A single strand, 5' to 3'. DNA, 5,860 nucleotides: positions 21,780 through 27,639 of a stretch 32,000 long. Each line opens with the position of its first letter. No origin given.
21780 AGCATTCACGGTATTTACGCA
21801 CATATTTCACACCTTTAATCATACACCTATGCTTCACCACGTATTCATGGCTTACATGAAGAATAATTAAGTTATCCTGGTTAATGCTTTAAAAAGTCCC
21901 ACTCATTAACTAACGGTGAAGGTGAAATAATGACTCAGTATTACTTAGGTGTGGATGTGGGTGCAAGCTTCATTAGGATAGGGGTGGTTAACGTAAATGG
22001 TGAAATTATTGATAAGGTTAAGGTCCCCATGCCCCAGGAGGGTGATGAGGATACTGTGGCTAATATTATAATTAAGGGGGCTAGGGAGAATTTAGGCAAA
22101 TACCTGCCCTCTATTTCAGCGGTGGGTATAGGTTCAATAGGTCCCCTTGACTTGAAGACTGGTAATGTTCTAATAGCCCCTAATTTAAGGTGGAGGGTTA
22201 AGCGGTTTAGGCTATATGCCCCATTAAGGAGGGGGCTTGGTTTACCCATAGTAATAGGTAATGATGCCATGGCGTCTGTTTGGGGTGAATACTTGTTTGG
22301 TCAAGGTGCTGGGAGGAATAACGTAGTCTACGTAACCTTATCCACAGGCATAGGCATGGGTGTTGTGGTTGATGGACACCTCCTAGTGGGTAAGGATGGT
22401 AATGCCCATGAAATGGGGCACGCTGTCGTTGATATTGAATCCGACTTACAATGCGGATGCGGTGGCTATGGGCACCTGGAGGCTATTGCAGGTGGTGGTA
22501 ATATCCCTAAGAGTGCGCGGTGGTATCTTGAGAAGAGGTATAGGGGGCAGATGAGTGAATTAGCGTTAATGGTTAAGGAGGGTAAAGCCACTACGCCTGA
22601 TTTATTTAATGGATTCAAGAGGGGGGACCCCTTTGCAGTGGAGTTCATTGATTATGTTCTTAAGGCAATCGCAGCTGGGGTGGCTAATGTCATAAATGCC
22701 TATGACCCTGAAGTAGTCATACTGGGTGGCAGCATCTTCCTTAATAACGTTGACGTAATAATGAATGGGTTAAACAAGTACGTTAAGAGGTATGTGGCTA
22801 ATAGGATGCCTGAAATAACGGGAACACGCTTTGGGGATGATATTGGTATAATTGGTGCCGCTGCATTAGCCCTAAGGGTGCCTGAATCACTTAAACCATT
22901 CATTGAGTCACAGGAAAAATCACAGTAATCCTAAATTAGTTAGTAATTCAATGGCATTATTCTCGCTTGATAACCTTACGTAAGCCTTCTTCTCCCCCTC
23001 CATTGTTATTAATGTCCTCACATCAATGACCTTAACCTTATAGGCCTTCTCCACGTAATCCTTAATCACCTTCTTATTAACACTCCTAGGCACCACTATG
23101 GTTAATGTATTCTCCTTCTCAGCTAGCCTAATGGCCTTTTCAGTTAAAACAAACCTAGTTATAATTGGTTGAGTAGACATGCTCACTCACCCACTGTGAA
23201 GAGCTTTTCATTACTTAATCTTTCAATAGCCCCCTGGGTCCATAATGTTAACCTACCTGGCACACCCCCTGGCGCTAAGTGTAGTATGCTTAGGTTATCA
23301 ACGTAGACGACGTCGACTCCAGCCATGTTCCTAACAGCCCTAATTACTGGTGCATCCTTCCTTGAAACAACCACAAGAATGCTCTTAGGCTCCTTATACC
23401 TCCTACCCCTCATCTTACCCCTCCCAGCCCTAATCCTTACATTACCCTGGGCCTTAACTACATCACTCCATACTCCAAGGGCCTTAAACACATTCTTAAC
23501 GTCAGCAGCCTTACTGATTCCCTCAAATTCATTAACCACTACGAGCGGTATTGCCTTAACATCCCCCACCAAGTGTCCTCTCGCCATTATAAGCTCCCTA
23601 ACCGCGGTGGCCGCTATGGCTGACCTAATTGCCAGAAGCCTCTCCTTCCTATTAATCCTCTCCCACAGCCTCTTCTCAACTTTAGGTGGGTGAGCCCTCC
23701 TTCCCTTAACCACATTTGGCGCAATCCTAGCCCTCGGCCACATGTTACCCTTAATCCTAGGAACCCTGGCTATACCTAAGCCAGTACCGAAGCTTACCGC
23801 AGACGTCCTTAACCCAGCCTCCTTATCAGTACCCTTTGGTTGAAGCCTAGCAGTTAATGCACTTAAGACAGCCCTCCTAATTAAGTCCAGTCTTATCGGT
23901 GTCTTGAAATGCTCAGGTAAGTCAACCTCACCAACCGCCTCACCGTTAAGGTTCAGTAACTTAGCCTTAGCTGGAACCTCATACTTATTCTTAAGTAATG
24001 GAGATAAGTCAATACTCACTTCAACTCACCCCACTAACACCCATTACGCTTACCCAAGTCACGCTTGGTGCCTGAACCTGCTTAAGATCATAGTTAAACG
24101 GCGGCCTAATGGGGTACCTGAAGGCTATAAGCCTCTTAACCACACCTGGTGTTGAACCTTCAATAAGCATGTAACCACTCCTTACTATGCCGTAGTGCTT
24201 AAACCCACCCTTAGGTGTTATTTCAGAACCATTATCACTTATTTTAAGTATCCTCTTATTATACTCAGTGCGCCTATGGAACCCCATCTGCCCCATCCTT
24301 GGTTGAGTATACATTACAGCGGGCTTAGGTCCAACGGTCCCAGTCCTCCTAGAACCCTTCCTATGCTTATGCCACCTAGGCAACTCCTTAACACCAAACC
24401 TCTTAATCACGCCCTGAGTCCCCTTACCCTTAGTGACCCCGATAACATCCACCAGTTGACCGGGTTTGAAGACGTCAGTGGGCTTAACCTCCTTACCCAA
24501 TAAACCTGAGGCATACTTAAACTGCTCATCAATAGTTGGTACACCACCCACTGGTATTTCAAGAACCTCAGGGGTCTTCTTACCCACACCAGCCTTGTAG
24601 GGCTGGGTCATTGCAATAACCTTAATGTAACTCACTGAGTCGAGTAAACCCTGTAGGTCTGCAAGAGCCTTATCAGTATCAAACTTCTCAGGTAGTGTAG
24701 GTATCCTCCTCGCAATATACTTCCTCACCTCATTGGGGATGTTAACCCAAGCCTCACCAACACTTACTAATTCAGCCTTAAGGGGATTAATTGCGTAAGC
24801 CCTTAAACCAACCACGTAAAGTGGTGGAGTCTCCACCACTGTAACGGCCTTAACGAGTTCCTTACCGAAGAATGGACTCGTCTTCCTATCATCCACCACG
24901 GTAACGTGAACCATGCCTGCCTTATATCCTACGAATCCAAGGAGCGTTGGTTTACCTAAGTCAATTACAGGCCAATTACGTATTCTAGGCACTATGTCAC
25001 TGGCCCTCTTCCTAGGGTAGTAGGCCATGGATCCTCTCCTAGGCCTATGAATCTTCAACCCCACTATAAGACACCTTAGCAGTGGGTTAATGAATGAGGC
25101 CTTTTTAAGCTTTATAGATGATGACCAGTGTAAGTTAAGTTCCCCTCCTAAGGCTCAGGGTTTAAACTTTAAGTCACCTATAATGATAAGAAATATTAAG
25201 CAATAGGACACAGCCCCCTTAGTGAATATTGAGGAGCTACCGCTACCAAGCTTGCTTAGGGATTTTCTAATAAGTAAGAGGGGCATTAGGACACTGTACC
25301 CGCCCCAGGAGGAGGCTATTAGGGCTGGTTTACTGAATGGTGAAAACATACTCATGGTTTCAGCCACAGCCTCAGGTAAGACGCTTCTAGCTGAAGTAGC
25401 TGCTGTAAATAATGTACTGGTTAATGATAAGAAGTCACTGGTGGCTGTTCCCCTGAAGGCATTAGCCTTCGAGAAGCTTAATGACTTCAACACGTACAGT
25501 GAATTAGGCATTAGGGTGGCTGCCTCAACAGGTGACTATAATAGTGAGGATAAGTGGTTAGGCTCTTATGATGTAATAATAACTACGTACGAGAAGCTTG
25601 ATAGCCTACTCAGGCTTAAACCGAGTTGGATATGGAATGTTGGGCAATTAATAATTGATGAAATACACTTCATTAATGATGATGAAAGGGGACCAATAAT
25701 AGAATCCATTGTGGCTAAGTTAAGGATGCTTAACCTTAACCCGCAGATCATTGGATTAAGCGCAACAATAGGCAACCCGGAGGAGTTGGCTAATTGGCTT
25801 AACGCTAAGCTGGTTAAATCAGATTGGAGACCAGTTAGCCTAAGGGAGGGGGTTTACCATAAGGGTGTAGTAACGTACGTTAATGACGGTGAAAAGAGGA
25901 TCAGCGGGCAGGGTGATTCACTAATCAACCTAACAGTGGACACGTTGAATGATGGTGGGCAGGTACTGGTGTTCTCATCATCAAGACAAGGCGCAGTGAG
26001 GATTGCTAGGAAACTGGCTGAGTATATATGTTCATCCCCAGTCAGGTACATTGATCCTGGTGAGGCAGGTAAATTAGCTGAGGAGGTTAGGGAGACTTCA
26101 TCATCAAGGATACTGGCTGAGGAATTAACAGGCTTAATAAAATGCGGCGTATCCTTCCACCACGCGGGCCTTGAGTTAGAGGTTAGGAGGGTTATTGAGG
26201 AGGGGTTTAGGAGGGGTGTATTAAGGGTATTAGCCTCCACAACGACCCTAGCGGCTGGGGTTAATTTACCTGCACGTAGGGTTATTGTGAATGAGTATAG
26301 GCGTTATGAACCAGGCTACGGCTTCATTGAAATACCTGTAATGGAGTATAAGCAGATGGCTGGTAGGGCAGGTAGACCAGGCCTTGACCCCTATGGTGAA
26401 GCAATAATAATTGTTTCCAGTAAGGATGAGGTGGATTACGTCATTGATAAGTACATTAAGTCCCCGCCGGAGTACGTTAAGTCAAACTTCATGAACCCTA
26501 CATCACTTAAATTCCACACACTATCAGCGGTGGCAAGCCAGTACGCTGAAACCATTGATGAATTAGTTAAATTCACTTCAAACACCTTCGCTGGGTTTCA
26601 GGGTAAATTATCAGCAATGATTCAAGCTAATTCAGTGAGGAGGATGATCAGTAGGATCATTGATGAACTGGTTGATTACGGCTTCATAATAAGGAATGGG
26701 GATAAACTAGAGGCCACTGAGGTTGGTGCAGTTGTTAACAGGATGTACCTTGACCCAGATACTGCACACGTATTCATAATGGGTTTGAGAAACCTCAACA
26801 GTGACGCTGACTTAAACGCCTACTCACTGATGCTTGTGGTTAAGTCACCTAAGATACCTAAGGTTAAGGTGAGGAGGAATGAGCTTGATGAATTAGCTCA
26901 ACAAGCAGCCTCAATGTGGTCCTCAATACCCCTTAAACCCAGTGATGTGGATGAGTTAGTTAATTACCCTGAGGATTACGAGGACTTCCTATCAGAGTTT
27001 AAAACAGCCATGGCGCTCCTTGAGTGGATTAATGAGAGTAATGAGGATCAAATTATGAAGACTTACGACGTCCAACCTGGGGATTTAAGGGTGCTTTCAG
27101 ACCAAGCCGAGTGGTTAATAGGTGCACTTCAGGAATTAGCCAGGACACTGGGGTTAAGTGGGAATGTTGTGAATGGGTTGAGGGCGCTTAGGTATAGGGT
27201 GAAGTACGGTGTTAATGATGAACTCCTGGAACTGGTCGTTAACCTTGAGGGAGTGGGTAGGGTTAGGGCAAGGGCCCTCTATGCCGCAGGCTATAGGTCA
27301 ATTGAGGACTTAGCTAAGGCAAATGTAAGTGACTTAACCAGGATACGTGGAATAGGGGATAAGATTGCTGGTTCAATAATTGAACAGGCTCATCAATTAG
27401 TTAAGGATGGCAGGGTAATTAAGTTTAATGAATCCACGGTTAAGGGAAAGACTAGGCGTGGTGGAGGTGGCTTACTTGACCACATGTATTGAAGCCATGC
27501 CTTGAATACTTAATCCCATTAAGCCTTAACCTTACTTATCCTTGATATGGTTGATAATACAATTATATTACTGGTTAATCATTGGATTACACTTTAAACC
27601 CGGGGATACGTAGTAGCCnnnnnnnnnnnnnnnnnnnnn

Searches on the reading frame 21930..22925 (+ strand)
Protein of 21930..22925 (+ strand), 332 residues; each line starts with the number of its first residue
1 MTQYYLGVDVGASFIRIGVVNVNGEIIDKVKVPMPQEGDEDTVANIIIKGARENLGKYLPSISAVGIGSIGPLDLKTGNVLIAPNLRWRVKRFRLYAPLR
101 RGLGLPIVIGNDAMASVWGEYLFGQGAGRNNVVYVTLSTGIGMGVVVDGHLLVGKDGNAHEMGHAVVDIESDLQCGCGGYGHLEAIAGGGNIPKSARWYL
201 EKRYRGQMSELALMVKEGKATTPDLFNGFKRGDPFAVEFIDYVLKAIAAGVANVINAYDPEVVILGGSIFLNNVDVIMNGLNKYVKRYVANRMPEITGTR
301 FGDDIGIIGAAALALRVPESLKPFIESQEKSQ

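Call 28: search_protein_families(library=ncbifam, proteins=[window:21930-22925:+], max_evalue=0.00001)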
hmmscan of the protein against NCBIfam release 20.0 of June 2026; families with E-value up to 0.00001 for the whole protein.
window:21930-22925:+ (332 aa): 13 families
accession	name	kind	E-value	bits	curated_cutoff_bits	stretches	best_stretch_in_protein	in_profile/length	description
NF045551.1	GK_Pyrobac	equivalog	9.4e-89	297.6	500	1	5-324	2-290/294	ATP-dependent glucokinase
TIGR00744.1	ROK_glcA_fam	subfamily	7.2e-59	199.6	260.35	1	6-314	1-308/318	ROK family glucokinase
NF003461.0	PRK05082.1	subfamily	3.6e-39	134.9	283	1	6-314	4-286/291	N-acetylmannosamine kinase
NF047821.1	NactlManKinNanK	equivalog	1.5e-32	113.4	450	1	6-314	4-286/288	N-acetylmannosamine kinase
NF047937.1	TransRegNagC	equivalog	1.7e-30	106.5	650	1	5-287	81-354/399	DNA-binding transcriptional regulator NagC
NF007251.0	PRK09698.1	equivalog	3.4e-30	105.3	253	1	1-315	4-297/304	allose kinase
NF049930.1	TransRegMlc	equivalog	3.4e-28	99.1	530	1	4-304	86-380/405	sugar metabolism global transcriptional regulator Mlc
NF009835.0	PRK13310.1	equivalog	7e-27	94.5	380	1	5-315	2-301/303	N-acetylglucosamine kinase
NF007108.0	PRK09557.1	equivalog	3.4e-23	82.4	443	1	6-313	4-299/303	fructokinase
NF042998.1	bglucokin_BglK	equivalog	9e-21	74.4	550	2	8-168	6-159/291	beta-glucoside kinase BglK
NF045550.1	FrctkaseScrK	equivalog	8.6e-16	58.2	400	1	1-172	1-165/293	fructokinase ScrK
NF045942.1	PolPhglucPhase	equivalog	6e-11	42.5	250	1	6-168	3-157/242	polyphosphate--glucose phosphotransferase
NF009836.0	PRK13311.1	equivalog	8e-10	38.4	551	1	5-189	2-191/256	N-acetyl-D-glucosamine kinase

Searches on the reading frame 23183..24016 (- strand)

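Call 28: search_protein_families(library=ncbifam, proteins=[window:23183-24016:-], max_evalue=0.00001)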
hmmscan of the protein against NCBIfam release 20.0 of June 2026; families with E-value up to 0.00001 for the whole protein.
window:23183-24016:- (277 aa): 2 families
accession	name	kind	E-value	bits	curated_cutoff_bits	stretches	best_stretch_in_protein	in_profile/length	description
TIGR03672.1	rpl4p_arch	equivalog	2.4e-105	351.5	269.75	1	17-269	2-250/251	50S ribosomal protein L4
TIGR03953.1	rplD_bact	equivalog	1.5e-08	34.2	130.1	0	211-247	134-170/188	50S ribosomal protein L4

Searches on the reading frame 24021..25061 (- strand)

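Call 28: search_protein_families(library=ncbifam, proteins=[window:24021-25061:-], max_evalue=0.00001)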
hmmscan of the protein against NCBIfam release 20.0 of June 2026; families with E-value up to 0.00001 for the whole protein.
window:24021-25061:- (346 aa): 3 families
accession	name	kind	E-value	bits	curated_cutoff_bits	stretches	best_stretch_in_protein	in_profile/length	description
NF003261.0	PRK04231.1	equivalog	5.2e-135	449.6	341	1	3-344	3-341/342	50S ribosomal protein L3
TIGR03626.1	L3_arch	equivalog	7.2e-127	422.8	308.7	1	5-339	1-328/331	50S ribosomal protein L3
TIGR03625.1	L3_bact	equivalog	1.1e-14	54.7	142.9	1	188-285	90-189/202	50S ribosomal protein L3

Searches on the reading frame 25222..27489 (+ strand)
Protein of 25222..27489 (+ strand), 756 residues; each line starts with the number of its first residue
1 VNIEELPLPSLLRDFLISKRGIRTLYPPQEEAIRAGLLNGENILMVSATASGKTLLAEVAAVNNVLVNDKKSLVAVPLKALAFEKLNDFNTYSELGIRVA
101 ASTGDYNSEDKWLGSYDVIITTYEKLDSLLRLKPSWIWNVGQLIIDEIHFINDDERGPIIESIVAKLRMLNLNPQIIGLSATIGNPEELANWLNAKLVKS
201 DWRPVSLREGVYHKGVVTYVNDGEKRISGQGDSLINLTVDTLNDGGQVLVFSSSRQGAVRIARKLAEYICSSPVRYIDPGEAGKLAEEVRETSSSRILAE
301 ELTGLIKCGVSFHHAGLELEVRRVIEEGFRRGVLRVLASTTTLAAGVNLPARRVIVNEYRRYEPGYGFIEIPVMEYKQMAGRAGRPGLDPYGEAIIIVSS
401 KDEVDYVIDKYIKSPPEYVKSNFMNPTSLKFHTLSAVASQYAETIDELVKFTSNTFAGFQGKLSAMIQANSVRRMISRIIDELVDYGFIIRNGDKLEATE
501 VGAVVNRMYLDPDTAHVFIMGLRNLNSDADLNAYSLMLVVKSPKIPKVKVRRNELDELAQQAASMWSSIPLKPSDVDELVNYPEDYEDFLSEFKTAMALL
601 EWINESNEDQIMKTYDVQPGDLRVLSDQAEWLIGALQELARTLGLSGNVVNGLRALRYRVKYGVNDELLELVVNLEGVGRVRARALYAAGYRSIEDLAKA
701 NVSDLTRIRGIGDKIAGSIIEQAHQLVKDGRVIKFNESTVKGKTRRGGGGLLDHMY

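Call 28: search_protein_families(library=ncbifam, proteins=[window:25222-27489:+], max_evalue=0.00001)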
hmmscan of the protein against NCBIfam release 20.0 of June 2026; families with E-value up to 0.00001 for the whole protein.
window:25222-27489:+ (756 aa): 17 families
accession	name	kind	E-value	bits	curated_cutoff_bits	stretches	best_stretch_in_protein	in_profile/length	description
NF002654.0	PRK02362.1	equivalog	4.5e-224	746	887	1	1-730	1-710/739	ATP-dependent DNA helicase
NF001308.0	PRK00254.1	equivalog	1.7e-186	621.6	1216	1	1-721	1-696/720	ATP-dependent DNA helicase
NF040935.1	helicase_Hel308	equivalog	4.2e-175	583.8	1200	1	1-727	4-703/704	ATP-dependent DNA helicase Hel308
NF002251.0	PRK01172.1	equivalog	9.1e-142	473.6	891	1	24-727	22-669/674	ATP-dependent DNA helicase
TIGR04121.1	DEXH_lig_assoc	equivalog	8.6e-26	89.9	850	1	29-266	18-269/804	ligase-associated DNA damage response DEXH box helicase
NF010338.0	PRK13767.1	equivalog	2.7e-21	75.6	849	1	23-269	32-309/877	ATP-dependent helicase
TIGR03817.1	DECH_helic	hypoth_equivalog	2.6e-14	52.4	874.1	1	18-293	30-322/742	helicase/secretion neighborhood putative DEAH-box helicase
NF010337.0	PRK13766.1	equivalog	1e-08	33.8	610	0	667-721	720-773/781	Hef nuclease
NF007284.0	PRK09751.1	equivalog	1.6e-08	32.3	1496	1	68-354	99-396/1538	ATP-dependent helicase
NF008279.0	PRK11057.1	equivalog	6.2e-08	31.5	1015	0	310-400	263-342/608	ATP-dependent DNA helicase RecQ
NF003301.0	PRK04301.1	equivalog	9.2e-08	31.6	259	1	673-735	8-67/316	DNA repair and recombination protein RadA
TIGR02236.1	recomb_radA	equivalog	1.9e-07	30.7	361.15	1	673-728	3-58/311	DNA repair and recombination protein RadA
TIGR00614.1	recQ_fam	subfamily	2.8e-07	29.7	219.8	0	309-389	250-323/470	RecQ family ATP-dependent DNA helicase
NF009401.0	PRK12766.1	equivalog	9.6e-07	28.7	239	1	671-720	11-60/238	50S ribosomal protein L32e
TIGR01954.1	nusA_Cterm_rpt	equivalog_domain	1.2e-06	28.5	48.15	1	681-724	4-47/50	transcription termination factor NusA, C-terminal duplication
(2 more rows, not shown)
